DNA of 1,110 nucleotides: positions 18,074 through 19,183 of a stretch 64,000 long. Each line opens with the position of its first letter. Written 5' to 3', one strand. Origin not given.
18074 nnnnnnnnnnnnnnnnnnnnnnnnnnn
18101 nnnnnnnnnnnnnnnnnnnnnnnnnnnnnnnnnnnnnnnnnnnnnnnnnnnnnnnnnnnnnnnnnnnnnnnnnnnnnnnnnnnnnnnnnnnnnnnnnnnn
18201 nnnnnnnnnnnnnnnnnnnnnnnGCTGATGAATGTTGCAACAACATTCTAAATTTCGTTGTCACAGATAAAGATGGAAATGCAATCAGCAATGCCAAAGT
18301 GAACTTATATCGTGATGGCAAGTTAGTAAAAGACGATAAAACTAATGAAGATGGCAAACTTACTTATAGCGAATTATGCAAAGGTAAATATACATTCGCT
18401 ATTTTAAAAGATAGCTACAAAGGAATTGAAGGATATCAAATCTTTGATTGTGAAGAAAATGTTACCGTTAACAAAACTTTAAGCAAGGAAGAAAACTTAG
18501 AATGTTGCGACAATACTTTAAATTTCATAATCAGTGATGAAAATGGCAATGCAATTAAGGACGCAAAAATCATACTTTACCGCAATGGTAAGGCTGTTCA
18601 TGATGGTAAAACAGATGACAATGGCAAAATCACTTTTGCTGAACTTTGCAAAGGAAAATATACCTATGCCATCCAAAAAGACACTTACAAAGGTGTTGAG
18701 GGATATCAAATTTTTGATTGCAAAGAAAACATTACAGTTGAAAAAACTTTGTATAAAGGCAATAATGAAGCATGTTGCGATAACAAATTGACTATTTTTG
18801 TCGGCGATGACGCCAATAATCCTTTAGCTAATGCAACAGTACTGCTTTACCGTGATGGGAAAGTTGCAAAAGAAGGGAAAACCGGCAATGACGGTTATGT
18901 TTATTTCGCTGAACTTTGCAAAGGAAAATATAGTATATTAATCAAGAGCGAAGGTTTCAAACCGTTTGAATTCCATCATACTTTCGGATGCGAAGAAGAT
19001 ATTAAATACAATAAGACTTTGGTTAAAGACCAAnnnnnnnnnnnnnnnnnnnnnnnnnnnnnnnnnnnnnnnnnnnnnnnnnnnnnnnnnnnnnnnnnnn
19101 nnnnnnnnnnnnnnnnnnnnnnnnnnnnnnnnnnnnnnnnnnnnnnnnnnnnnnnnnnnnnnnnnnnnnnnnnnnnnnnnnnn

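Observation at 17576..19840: Lipoprotein built from ~7-8 tandem Cys-bearing CarboxypepD_reg-like repeats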

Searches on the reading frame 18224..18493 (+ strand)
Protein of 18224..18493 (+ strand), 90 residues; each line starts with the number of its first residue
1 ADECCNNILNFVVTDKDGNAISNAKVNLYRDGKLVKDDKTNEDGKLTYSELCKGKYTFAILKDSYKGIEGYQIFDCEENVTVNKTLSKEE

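Call 33: search_protein_representatives(alignment_id=A2)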
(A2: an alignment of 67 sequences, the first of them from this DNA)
Query: 67 sequences, 91 profile positions. Proteins with E-value up to 0.001 (for the whole library): 59728; up to 1e-10: 17303; up to 1e-30: 2401. The best 150 are listed.
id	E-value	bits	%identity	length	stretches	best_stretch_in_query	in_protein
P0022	0.0e+00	2169.2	-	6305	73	12-89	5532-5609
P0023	0.0e+00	1056.0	-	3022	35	6-88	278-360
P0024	0.0e+00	1054.5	-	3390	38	8-89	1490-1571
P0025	0.0e+00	1011.0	-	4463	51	9-79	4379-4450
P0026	0.0e+00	993.7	-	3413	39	12-88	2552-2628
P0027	0.0e+00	986.2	-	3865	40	7-89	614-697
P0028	5.6e-273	898.2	-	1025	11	1-88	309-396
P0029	1.3e-247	816.8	-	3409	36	6-90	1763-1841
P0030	1.1e-246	813.8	-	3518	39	9-88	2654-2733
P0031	7.2e-245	808.1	-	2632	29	13-88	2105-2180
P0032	3.3e-244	806.0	-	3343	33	6-88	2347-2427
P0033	5.0e-244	805.4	-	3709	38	7-88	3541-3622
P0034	2.2e-240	793.7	-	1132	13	1-90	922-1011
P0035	8.9e-234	772.5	-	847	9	1-88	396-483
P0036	6.9e-231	763.3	-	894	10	1-90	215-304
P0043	5.1e-211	699.6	-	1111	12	2-90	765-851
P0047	2.8e-204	678.0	-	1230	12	2-89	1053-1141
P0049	4.9e-204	677.2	-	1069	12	2-89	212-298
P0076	9.6e-170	567.3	-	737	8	2-89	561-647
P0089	1.5e-157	528.2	-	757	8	1-88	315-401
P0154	7.9e-118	400.9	-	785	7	1-89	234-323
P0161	1.9e-116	396.5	-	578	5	2-89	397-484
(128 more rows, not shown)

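Call 41: list_cluster_members(proteins=[P0028, P0034, P0036, P0043, P0047, P0049, P0089, P0154, P0161, P0076])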
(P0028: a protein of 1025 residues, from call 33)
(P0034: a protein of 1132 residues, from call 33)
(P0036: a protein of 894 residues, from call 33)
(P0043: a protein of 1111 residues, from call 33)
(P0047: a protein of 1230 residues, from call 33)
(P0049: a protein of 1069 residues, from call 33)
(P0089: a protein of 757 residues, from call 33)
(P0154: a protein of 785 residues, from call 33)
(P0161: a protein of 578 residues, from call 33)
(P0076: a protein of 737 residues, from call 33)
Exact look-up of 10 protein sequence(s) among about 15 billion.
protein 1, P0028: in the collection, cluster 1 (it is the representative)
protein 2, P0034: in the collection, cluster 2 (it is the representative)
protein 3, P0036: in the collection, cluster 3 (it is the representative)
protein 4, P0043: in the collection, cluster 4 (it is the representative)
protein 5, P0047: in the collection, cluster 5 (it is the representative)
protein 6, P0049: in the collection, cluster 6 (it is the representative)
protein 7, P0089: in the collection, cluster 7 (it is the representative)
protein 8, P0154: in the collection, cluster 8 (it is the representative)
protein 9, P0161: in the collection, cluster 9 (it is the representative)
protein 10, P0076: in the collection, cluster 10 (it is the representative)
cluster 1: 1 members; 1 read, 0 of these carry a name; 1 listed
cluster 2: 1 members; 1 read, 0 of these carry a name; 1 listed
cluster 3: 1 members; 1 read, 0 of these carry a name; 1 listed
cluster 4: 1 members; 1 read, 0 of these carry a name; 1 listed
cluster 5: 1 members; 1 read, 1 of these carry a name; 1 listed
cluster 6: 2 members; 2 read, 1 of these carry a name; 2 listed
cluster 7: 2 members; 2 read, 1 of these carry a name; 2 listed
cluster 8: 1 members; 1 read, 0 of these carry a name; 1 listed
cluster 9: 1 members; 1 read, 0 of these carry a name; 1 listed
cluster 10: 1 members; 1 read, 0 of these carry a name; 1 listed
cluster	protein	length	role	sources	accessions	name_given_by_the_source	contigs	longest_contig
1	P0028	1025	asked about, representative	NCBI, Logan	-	-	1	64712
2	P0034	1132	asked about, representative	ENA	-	-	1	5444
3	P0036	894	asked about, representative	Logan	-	-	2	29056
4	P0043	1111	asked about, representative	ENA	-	-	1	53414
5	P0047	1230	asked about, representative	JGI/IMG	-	hypothetical protein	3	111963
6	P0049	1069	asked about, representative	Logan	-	-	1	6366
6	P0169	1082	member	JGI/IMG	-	5-hydroxyisourate hydrolase-like protein (transthyretin family)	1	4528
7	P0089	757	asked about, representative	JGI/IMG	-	protocatechuate 3,4-dioxygenase beta subunit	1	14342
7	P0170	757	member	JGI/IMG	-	-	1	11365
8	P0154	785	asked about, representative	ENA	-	-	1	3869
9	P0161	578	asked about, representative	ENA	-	-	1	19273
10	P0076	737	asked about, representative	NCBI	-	-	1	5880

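Call 43: find_related_loci(query=A3, collection=genome_contigs, flank=8000)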
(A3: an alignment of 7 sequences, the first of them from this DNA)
Query A3 (90 aa) in genome_contigs; peptide patterns used: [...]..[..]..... (x = any residue, [..] = any of these).
78 stretches matched a pattern; 17 encode a relative of the query (tblastn E <= 1e-3); 14 distinct loci.
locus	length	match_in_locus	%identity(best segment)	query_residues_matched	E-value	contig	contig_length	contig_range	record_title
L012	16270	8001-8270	83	1-90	2e-48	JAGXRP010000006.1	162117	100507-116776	MAG: Desulfobulbaceae bacterium isolate CROMO_A_116 c_000000141008, whole genome shotgun sequence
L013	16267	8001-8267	83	2-90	6e-48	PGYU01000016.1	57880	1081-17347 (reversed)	MAG: Ignavibacteriae bacterium HGW-Ignavibacteriae-1 08E140C01_z5_2013_Ig3399_v2_scaffold_543, whole genome shotgun sequ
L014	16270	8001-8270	57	1-90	1e-27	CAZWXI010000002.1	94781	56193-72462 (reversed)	MAG TPA_asm: uncultured Hyphomicrobiales bacterium isolate SRP093185_co1_13 genome assembly, contig: NODE_56_length_9478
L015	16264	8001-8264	46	2-90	2e-20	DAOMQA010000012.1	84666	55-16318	MAG TPA_asm: Candidatus Kapaibacterium sp. isolate AMR_MDS_5846 NODE_118_length_84666_cov_9.480954, whole genome shotgun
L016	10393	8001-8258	45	2-88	1e-17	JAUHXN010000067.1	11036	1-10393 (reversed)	MAG: bacterium isolate 3_bin.102 NODE_6962_length_11036_cov_0.950958, whole genome shotgun sequence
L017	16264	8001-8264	38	2-89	4e-17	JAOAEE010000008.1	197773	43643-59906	MAG: Ignavibacteria bacterium isolate SKW251 k141_39784, whole genome shotgun sequence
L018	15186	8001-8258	43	2-88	1e-16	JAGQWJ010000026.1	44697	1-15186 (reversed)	MAG: Ignavibacteriae bacterium isolate HKST-UBA125 NODE_26_length_44697_cov_5.847355, whole genome shotgun sequence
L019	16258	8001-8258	38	2-88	8e-14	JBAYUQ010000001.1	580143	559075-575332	MAG: Candidatus Kapaibacterium sp. isolate SO_2016_LW3_39 scaffold00003_LW162_2016, whole genome shotgun sequence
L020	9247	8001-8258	38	2-88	1e-13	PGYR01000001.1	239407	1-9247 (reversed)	MAG: Ignavibacteriae bacterium HGW-Ignavibacteriae-4 08E140C01_z5_2013_Ig3399_v2_scaffold_37, whole genome shotgun seque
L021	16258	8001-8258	39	2-88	2e-13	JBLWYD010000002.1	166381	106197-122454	MAG: Bacteroidota bacterium isolate EA25-02 A25maxbin.007RE.5K@2, whole genome shotgun sequence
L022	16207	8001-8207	48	3-69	8e-13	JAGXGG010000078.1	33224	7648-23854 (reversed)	MAG: Ignavibacteriota bacterium isolate LH_M33 k141_1181292, whole genome shotgun sequence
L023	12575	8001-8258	41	2-88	4e-16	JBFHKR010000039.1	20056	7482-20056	MAG: Chlorobiota bacterium isolate Mix_sand07.2021.05.G.94 k141_249057_length_20056_cov_16.2244, whole genome shotgun se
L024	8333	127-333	43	3-69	5e-12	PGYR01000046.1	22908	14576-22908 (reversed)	MAG: Ignavibacteriae bacterium HGW-Ignavibacteriae-4 08E140C01_z5_2013_Ig3399_v2_scaffold_1625, whole genome shotgun seq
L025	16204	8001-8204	32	1-69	2e-10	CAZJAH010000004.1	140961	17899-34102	MAG TPA_asm: uncultured Hyphomicrobiales bacterium isolate SRP252850_co1_147 genome assembly, contig: NODE_54_length_140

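Call 63: predict_structure(alignment_id=A2)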
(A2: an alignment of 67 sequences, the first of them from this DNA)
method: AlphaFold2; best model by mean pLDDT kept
length: 90 residues; sequences in the alignment: 67
mean_pLDDT: 97.2   pTM: 0.86
mean pLDDT of the five models: 97.2, 96.9, 96.8, 96.7, 96.2
residues with pLDDT >= 90: 86; 70-90: 3; 50-70: 1; < 50: 0
segments of 3 or more residues with pLDDT < 50: none
pLDDT, mean of each block of 10 residues (from residue 1): 92 98 99 98 98 98 98 98 97
secondary structure, 60 per line:
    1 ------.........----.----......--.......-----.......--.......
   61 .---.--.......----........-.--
elements in order: E7-15 E25-30 E33-39 E45-51 E54-61 E68-74 E79-86

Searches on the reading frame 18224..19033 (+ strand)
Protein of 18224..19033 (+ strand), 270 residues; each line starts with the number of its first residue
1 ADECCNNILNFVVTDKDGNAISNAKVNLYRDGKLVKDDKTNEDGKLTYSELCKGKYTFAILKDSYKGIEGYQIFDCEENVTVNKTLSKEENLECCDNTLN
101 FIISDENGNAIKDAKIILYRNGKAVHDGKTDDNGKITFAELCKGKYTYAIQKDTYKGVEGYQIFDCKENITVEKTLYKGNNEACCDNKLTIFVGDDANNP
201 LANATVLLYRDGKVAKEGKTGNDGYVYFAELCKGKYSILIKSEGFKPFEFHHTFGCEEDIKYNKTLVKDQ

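Call 13: predict_structure(protein=window:18224-19033:+)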
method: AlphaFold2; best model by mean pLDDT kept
length: 270 residues; sequences in the alignment: 1
mean_pLDDT: 88.3   pTM: 0.41
mean pLDDT of the five models: 88.3, 76.2, 65.7, 59.2, 57.7
residues with pLDDT >= 90: 154; 70-90: 103; 50-70: 10; < 50: 3
segments of 3 or more residues with pLDDT < 50: none
pLDDT, mean of each block of 10 residues (from residue 1): 82 93 94 93 94 92 84 89 83 81 92 93 88 95 90 82 89 81 70 92 93 91 92 90 94 82 83
secondary structure, 60 per line:
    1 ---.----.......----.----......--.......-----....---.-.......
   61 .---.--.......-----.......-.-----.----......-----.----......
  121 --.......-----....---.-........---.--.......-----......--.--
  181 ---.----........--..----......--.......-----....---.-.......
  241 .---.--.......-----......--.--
elements in order: E9-15 E25-30 E33-39 E45-48 E54-61 E68-74 E80-86 E99-104 E115-120 E123-129 E135-138 E144-151 E158-164 E170-175 E189-196 E205-210 E213-219 E225-228 E234-241 E248-254 E260-265

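Call 16: fold_search(model_id=the predicted structure, library=pdb)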
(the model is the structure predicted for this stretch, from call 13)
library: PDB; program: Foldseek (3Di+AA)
matches with E <= 10: 1391; with E <= 0.001: 202
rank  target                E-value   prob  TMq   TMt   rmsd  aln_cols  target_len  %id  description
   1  6fwv_B                4.7e-17  1.00  0.29  0.15  25.8       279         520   23  The Bacillus anthracis TIE protein (released 2018-08-08)
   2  6fwv_A                6.2e-17  1.00  0.29  0.15  25.4       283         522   23  The Bacillus anthracis TIE protein (released 2018-08-08)
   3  4oq1                  2.4e-12  1.00  0.28  0.24  19.7       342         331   12  Structure of the Streptococcal ancillary pilin (released 2014-04-23)
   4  3kpt_B                1.9e-10  1.00  0.26  0.20  26.0       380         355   12  Crystal structure of BcpA, the major pilin subunit of Bacillus cereus (released 2009-11-24)
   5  3kpt_A                2.5e-10  1.00  0.27  0.21  25.4       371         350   13  Crystal structure of BcpA, the major pilin subunit of Bacillus cereus (released 2009-11-24)
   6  3rkp_B                2.9e-10  1.00  0.28  0.22  25.9       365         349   12  Crystal structure of BcpA*(D312A), the major pilin subunit of Bacillus cereus (released 2012-05-30)
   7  10ps                  4.2e-10  1.00  0.27  0.14  28.4       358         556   11  Crystal structure of SdrD A2-A3-B1-B2 domains from Staphylococcus aureus JH1 (released 2026-02-11)
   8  3rkp_A                6.0e-10  1.00  0.25  0.20  25.5       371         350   12  Crystal structure of BcpA*(D312A), the major pilin subunit of Bacillus cereus (released 2012-05-30)
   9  7vcr_B                1.6e-09  1.00  0.21  0.14  24.2       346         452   12  Crystal Structure of PitA fragment from pilus islet-2 of Streptococcus oralis (released 2022-06-01)
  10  7vcr_A                4.3e-09  1.00  0.22  0.14  23.8       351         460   13  Crystal Structure of PitA fragment from pilus islet-2 of Streptococcus oralis (released 2022-06-01)
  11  7vcn_B                4.6e-09  1.00  0.23  0.15  23.7       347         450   12  Crystal Structure of PitA fragment from pilus islet-2 of Streptococcus oralis with Tb-Xo4 (released 2022-07-13)
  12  7w6b                  9.4e-09  1.00  0.22  0.09  24.3       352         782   12  Crystal Structure of PitA from pilus islet-2 of Streptococcus oralis (released 2022-06-01)
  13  8qox_B                1.1e-08  1.00  0.29  0.18  25.2       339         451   11  Two-component assembly of SlaA and SlaB S-layer proteins of Sulfolobus acidocaldarius (released 2024-02-21)
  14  3phs                  6.1e-08  1.00  0.32  0.35   7.4       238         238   17  Crystal Structure of GBS52, the minor pilin in gram-positive pathogen Streptococcus agalactiae (released 2010-11-17)
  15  6efz_A                2.4e-07  0.99  0.13  0.12  26.7       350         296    8  Crystal Structure of DIP-Theta Ig1-3 (released 2018-11-28)
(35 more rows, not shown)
